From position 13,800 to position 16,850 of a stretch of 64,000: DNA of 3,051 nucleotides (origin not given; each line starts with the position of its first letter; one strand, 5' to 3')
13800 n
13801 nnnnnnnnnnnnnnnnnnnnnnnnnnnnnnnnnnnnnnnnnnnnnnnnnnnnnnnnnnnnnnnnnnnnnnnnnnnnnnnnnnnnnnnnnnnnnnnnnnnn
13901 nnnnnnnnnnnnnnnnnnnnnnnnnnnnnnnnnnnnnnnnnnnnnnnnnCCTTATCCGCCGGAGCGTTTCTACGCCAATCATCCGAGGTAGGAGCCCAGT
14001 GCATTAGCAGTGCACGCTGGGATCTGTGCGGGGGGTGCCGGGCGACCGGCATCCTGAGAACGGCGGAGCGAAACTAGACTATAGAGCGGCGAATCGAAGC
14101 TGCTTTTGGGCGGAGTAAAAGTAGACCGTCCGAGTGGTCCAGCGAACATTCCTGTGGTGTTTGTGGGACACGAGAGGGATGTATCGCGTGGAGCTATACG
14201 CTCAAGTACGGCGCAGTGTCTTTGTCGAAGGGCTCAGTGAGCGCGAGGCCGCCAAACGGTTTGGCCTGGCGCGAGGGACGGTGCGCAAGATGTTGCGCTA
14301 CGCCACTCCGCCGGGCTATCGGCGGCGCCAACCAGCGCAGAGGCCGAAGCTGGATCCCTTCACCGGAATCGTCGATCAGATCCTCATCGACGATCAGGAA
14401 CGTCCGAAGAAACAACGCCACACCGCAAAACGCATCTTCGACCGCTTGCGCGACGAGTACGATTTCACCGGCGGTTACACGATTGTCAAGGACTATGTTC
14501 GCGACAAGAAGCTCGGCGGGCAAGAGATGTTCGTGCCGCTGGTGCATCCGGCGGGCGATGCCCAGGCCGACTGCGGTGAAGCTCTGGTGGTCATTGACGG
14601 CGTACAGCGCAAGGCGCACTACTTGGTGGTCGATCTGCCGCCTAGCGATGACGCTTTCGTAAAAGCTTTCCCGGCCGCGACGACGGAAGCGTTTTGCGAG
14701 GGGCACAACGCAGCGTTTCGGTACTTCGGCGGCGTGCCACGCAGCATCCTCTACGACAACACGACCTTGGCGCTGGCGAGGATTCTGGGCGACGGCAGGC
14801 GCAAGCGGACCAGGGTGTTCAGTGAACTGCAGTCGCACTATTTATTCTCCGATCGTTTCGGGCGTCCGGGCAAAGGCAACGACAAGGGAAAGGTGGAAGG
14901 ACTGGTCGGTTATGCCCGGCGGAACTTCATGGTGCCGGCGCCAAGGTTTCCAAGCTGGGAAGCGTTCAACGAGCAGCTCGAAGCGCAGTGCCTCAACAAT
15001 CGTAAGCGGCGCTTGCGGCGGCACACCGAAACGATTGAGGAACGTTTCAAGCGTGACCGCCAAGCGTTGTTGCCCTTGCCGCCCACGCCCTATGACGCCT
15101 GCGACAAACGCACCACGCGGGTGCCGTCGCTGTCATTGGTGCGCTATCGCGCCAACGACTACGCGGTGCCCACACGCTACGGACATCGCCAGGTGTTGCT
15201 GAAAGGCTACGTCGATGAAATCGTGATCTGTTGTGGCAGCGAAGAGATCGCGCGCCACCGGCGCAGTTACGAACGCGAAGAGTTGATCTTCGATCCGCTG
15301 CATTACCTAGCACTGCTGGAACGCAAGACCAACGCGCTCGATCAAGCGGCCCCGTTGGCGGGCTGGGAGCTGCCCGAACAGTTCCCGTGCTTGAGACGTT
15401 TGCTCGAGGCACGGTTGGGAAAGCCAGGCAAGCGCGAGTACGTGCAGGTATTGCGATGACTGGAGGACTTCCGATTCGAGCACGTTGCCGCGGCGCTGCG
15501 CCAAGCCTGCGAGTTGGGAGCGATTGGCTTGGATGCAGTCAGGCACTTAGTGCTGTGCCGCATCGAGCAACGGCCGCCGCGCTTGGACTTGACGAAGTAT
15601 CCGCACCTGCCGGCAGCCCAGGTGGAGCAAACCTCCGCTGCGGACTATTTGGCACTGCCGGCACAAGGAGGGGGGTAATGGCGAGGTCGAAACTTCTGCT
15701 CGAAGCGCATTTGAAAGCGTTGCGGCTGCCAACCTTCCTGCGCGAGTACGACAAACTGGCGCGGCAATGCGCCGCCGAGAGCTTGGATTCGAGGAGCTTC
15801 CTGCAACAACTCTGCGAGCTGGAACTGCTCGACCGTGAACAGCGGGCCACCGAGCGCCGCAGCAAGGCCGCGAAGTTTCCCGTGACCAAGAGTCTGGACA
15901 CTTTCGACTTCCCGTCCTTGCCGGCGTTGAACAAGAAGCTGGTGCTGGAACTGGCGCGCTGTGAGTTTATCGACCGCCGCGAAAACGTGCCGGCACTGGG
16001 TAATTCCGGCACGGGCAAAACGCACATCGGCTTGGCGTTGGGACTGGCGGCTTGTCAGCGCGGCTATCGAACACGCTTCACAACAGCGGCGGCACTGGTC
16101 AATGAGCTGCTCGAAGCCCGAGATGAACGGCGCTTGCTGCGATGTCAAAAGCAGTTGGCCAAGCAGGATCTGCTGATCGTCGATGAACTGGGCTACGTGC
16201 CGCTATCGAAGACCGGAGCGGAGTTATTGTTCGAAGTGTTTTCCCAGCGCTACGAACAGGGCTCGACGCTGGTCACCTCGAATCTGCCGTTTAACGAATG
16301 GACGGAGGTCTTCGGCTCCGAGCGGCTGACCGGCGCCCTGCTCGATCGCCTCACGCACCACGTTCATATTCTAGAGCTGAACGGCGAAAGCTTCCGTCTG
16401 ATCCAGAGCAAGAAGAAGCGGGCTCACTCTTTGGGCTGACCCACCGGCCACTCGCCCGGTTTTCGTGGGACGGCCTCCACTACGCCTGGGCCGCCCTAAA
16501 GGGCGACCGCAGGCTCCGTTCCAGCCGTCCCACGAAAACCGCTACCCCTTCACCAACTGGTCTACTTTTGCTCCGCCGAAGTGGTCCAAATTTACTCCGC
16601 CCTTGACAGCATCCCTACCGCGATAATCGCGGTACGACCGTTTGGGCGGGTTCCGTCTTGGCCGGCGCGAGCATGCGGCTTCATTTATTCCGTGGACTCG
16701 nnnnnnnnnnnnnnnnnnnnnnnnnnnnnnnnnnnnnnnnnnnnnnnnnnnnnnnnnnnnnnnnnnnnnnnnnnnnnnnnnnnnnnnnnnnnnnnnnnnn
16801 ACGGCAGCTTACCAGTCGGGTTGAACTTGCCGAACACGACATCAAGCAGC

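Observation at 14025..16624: IS21 inserted into intron domain VI; the target duplication may preserve the branch helix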

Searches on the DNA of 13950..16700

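Call 50: search_rna_families(source=window, start=13950, end=16700, threshold=evalue, max_evalue=1, show_alignments=2)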
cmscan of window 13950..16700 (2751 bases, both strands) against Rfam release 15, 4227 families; matches with E-value up to 1: 0.
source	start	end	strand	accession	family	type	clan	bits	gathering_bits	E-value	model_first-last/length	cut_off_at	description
